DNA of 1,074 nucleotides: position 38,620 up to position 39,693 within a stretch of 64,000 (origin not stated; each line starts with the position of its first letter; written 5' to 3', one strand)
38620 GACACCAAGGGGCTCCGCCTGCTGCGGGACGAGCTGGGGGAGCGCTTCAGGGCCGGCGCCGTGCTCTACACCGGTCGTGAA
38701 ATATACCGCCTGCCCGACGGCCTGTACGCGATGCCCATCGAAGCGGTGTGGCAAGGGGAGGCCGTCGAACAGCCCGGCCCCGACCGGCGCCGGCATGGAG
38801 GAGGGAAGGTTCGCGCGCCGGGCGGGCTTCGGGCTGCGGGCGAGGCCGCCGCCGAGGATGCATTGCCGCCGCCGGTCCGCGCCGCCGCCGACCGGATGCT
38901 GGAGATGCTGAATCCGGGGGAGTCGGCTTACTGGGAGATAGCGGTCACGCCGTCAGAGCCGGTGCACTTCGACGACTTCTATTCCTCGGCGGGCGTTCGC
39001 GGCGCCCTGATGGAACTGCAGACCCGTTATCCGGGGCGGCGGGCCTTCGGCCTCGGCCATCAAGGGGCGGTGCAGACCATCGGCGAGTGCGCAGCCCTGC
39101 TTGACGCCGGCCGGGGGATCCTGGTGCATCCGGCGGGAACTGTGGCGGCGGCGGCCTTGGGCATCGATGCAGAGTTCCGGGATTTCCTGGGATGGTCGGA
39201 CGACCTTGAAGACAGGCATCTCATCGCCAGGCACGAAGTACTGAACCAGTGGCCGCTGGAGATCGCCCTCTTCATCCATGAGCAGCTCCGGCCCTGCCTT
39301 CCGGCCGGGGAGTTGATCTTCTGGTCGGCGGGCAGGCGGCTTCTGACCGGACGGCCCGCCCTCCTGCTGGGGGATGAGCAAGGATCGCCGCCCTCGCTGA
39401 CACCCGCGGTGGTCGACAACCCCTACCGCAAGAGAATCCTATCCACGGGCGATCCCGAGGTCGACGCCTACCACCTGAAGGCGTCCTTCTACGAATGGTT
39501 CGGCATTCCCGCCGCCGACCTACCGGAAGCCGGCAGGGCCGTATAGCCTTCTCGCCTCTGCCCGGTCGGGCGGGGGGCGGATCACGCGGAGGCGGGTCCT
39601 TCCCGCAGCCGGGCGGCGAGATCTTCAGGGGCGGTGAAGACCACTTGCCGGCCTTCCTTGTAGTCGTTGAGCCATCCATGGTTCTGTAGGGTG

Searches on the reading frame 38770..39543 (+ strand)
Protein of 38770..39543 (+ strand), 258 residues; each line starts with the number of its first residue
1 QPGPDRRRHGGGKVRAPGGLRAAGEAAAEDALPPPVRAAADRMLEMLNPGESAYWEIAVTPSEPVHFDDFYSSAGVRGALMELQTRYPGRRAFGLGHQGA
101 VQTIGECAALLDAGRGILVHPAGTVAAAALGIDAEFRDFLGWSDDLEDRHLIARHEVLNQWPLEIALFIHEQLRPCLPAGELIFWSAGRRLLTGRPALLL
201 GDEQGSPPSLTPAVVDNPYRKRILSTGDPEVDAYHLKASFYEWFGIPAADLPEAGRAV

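Call 16: find_homologous_proteins(query=window:38770-39543:+, max_evalue=0.001)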
Query window:38770-39543:+ (258 aa): 1 proteins with E <= 0.001 among 8000 candidates.
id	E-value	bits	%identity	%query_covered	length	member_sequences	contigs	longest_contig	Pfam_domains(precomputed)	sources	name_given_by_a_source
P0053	5.7e-143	493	95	88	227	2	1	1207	-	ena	-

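Call 17: search_protein_families(library=pfam, proteins=[window:38770-39543:+], max_evalue=10)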
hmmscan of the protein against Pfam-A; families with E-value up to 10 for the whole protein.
window:38770-39543:+ (258 aa): 0 families

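Call 20: find_encoding_contigs(protein=P0053, flank=5000, max_places=5)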
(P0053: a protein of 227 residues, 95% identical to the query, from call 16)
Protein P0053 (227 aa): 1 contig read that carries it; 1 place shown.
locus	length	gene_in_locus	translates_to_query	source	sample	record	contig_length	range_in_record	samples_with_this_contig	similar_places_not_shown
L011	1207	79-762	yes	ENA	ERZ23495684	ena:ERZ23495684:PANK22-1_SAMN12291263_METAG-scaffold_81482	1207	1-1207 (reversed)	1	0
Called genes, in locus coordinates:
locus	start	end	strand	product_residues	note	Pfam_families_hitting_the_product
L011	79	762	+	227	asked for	-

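Call 34: search_protein_representatives(protein=window:38770-39543:+)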
Query: 258 residues. Proteins with E-value up to 0.001 (for the whole library): 27; up to 1e-10: 9; up to 1e-30: 2. The best 27 are listed.
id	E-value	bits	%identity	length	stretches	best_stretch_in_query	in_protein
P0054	3.3e-46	174.3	46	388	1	9-255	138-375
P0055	5.3e-43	163.8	46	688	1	13-254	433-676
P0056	1.5e-29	119.7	38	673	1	3-250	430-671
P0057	2.4e-19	86.2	36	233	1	57-246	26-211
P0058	3.4e-16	75.9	35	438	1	38-248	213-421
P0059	5.8e-16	75.1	36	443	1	19-252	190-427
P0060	1.5e-14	70.5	35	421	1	39-252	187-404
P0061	1.3e-13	67.4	45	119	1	44-131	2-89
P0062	1.9e-11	60.3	29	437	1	39-254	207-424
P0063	3.4e-10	56.2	48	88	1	183-253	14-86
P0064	5.1e-10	55.6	30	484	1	38-253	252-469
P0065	8.9e-10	54.8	36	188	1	36-171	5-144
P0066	1.4e-09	54.2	66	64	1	212-255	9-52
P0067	1.9e-09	53.8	32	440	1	52-253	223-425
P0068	3.6e-09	52.8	37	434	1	41-246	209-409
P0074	3.2e-05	39.9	33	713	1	63-254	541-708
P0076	7.0e-05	38.8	33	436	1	52-253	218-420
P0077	9.3e-05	38.4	39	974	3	31-117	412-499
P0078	7.2e-04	35.5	30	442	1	52-254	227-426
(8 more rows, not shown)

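Call 35: search_protein_families(library=pfam, proteins=[P0054, P0055, P0056, P0058, P0059, P0060, P0062, P0064, P0074, P0077], max_evalue=0.01)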
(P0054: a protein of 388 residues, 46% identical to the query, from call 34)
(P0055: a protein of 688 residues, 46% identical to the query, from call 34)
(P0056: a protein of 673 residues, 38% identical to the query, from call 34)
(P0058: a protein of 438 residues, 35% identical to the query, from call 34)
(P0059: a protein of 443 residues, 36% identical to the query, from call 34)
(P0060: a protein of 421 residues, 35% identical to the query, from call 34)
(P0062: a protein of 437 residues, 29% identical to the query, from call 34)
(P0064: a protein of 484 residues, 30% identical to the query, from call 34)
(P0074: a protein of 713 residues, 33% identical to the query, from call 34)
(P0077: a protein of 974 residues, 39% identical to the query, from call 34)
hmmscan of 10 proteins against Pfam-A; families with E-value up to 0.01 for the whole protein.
P0054 (388 aa): 1 family
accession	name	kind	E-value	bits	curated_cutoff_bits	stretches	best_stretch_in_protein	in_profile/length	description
PF13635.12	DUF4143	-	3.1e-14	53.5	28.1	1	2-86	81-159/160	Domain of unknown function (DUF4143)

P0055 (688 aa): 2 families
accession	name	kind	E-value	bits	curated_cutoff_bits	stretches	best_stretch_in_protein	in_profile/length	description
PF13635.12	DUF4143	-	2.1e-29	102.8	28.1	1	200-364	2-160/160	Domain of unknown function (DUF4143)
PF13173.12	AAA_14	-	2e-16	60.6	27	1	19-134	3-128/129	AAA domain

P0056 (673 aa): 5 families
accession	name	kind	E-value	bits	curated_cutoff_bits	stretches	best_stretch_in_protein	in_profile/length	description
PF13635.12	DUF4143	-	6.3e-33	114.2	28.1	1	206-366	5-160/160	Domain of unknown function (DUF4143)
PF13173.12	AAA_14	-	4.7e-16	59.4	27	1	21-137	3-128/129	AAA domain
PF13191.12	AAA_16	-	0.00046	21.2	32.6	1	9-47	15-51/167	AAA ATPase domain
PF03008.20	DUF234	-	0.0041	17.9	22.5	0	309-367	35-91/100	Archaea bacterial proteins of unknown function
PF13671.12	AAA_33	-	0.0059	17.4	27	0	22-54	1-33/143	AAA domain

P0058 (438 aa): 1 family
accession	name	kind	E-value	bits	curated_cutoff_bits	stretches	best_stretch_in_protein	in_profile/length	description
PF04326.19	SLFN_AlbA_2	-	4.6e-05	24.4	25.3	1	29-71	1-40/118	Schlafen, AlbA_2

P0059 (443 aa): 1 family
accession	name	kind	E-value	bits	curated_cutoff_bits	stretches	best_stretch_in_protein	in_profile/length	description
PF04326.19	SLFN_AlbA_2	-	4.3e-05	24.5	25.3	1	25-155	1-115/118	Schlafen, AlbA_2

P0060 (421 aa): 1 family
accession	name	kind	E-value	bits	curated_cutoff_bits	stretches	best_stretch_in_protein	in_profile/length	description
PF04326.19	SLFN_AlbA_2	-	0.0021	19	25.3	1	6-45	1-37/118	Schlafen, AlbA_2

P0062 (437 aa): 1 family
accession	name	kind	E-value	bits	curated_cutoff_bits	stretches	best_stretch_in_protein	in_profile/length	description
PF04326.19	SLFN_AlbA_2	-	8.6e-07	29.9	25.3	1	26-130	1-90/118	Schlafen, AlbA_2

P0064 (484 aa): 1 family
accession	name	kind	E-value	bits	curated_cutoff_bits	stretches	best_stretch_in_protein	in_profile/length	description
PF04326.19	SLFN_AlbA_2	-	1.6e-05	25.9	25.3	1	57-166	1-94/118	Schlafen, AlbA_2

P0074 (713 aa): 1 family
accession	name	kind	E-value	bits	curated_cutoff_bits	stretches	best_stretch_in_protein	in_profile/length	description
PF13635.12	DUF4143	-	2.9e-15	56.8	28.1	1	221-372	9-157/160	Domain of unknown function (DUF4143)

P0077 (974 aa): 3 families
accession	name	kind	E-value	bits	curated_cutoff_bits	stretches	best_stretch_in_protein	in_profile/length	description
PF00550.31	PP-binding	-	2.3e-26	92.2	20.8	3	424-493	1-67/67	Phosphopantetheine attachment site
PF00698.26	Acyl_transf_1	-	2.1e-16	60.7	32.7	1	3-198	84-274/319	Acyl transferase domain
PF18542.6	TFIIB_C_1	-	8.5e-05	23.1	25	0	516-561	50-94/99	Transcription factor IIB C-terminal module 1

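Call 40: search_solved_structures(query=A3, max_evalue=10)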
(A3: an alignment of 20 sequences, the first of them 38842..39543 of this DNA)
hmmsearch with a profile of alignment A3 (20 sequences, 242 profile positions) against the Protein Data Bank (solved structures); distinct sequences matched with E-value up to 10: 2.
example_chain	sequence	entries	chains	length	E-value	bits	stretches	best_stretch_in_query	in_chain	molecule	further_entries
2hn1_A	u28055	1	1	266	1.2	11.8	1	107-202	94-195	Magnesium and cobalt transporter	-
25hn_B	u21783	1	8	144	1.3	11.5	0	164-204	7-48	Ribulose bisphosphate carboxylase small subunit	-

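Call 51: predict_structure(alignment_id=A3)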
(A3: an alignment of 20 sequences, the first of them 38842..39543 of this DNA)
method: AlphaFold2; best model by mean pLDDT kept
length: 234 residues; sequences in the alignment: 20
mean_pLDDT: 88.8   pTM: 0.88
mean pLDDT of the five models: 88.8, 88.3, 88.3, 88.1, 87.5
residues with pLDDT >= 90: 160; 70-90: 47; 50-70: 26; < 50: 1
segments of 3 or more residues with pLDDT < 50: none
pLDDT, mean of each block of 10 residues (from residue 1): 68 93 94 95 94 94 65 86 93 96 90 77 81 92 95 90 96 87 78 93 97 97 92 83
secondary structure, 60 per line:
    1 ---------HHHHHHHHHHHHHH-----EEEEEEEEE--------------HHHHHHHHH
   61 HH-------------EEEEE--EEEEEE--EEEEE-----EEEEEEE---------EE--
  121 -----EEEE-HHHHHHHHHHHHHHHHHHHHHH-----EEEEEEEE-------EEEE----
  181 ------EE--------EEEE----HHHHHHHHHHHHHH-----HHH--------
elements in order: H10-23 E29-37 H52-62 E76-80 E83-88 E91-95 E101-107 E126-129 H131-152 E158-165 E173-176 E197-200 H205-218

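Call 63: find_homologous_proteins(query=A3, max_evalue=0.001)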
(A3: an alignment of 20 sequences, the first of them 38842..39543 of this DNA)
Query A3 (20 sequences) (234 aa, profile of the alignment): 6 proteins with E <= 0.001 among 8000 candidates.
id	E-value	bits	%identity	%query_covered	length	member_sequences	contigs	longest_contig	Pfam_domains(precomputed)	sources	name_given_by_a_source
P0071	8.1e-75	269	28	94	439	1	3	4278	PF04326.20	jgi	jgi:hypothetical protein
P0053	2.6e-70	255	95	97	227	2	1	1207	-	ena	-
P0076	2.3e-68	248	29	93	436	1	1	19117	PF04326.20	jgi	jgi:hypothetical protein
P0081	5.5e-66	240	26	93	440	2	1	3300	PF04326.20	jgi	jgi:Putative DNA-binding domain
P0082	1.3e-63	233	26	85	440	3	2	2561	PF04326.20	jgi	jgi:Putative DNA-binding domain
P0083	1.7e-44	170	29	63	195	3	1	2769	-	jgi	jgi:hypothetical protein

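Call 64: find_encoding_contigs(protein=P0076, flank=8000, max_places=3)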
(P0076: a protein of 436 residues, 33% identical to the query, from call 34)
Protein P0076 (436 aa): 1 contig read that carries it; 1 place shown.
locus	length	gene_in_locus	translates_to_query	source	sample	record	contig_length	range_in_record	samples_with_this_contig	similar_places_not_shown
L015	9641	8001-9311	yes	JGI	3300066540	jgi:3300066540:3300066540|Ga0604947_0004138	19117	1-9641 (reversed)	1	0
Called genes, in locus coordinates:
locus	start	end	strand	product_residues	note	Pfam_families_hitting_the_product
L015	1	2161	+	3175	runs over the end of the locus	PF00041:fn3 (weak), PF20148:DUF6531 (faint), PF25023:TEN_YD-shell (faint)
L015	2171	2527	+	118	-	-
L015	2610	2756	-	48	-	-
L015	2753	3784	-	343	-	PF13551:HTH_29 (faint), PF00665:rve (weak), PF13683:rve_3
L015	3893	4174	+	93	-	-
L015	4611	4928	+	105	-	PF00589:Phage_integrase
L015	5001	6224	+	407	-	PF13203:DUF2201_N, PF09967:DUF2201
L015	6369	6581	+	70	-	-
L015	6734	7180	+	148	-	-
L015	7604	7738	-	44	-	-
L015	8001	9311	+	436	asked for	PF04326:SLFN_AlbA_2 (weak)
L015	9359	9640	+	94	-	?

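Call 65: find_encoding_contigs(protein=P0055, flank=8000, max_places=3)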
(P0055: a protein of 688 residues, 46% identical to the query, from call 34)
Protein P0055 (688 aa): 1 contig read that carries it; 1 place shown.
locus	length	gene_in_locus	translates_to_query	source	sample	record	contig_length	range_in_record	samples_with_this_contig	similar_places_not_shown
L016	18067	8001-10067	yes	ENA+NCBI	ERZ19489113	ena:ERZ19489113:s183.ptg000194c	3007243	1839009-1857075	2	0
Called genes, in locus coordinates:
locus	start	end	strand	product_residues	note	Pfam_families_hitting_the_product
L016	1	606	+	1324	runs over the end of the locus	-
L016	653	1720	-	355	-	PF01658:Inos-1-P_synth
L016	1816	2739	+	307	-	PF00126:HTH_1, PF03466:LysR_substrate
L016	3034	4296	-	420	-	PF13173:AAA_14, PF13635:DUF4143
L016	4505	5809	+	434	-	PF01979:Amidohydro_1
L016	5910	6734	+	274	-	PF01048:PNP_UDP_1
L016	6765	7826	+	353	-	PF02636:Methyltransf_28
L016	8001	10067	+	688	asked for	PF13173:AAA_14, PF13635:DUF4143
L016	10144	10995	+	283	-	PF01435:Peptidase_M48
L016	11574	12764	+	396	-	PF00009:GTP_EFTU, PF03144:GTP_EFTU_D2, PF03143:GTP_EFTU_D3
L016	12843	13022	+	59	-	PF00471:Ribosomal_L33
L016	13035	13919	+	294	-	PF13452:FAS1_DH_region, PF01575:MaoC_dehydratas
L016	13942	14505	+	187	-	PF07638:Sigma70_ECF (faint), PF04542:Sigma70_r2, PF08281:Sigma70_r4_2, PF04545:Sigma70_r4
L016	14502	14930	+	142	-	-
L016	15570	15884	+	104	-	PF00584:SecE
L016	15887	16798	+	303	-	PF02357:NusG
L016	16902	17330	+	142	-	PF03946:Ribosomal_L11_N, PF00298:Ribosomal_L11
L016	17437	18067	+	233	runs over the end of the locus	PF00687:Ribosomal_L1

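Call 80: fold_search(model_id=the predicted structure, library=viral)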
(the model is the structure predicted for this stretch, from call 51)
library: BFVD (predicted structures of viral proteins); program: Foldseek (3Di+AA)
matches with E <= 10: 651; with E <= 0.001: 0
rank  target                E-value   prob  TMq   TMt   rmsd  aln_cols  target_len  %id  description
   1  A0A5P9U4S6            6.8e-03  0.57  0.24  0.29  13.1       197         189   11  (no name in the UniProt tables at hand)
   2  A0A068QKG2            1.4e-02  0.80  0.29  0.23   5.9       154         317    8  Uncharacterized protein [Armadillidium vulgare iridescent virus]
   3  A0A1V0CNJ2            2.5e-02  0.10  0.14  0.04  15.6       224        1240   11  (no name in the UniProt tables at hand)
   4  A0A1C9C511            2.6e-02  0.28  0.22  0.22   9.8       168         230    7  Putative TATA-box-binding protein [Heterosigma akashiwo virus 01]
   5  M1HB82                2.8e-02  0.28  0.22  0.18  14.0       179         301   12  (no name in the UniProt tables at hand)
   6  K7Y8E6                4.6e-02  0.72  0.29  0.50   8.0       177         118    9  Uncharacterized protein [Megavirus courdo11]
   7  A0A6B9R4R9            4.9e-02  0.04  0.10  0.10  15.9       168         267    8  (no name in the UniProt tables at hand)
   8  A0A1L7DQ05            6.6e-02  0.38  0.18  0.43   7.2        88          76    8  Uncharacterized protein [Vibrio phage Vp670]
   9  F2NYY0                6.6e-02  0.23  0.19  0.20  10.3       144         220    8  Complete DpAV4 genome [Diadromus pulchellus ascovirus 4a]
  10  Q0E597                7.5e-02  0.51  0.23  0.23   8.0       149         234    7  26.1 kDa [Spodoptera frugiperda ascovirus 1a]
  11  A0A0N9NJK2            8.0e-02  0.57  0.16  0.39   7.1        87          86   14  Uncharacterized protein [Acidianus bottle-shaped virus 3 strain ABV3]
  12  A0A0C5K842            8.0e-02  0.10  0.19  0.22  13.9       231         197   13  (no name in the UniProt tables at hand)
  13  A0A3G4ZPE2            9.1e-02  0.20  0.23  0.20  10.1       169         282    9  Uncharacterized protein [Terrestrivirus sp.]
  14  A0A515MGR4            1.2e-01  0.60  0.29  0.32   6.3       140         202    8  (no name in the UniProt tables at hand)
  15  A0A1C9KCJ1            1.6e-01  0.06  0.17  0.18  15.6       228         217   11  Chemokine binding protein [Volepox virus]
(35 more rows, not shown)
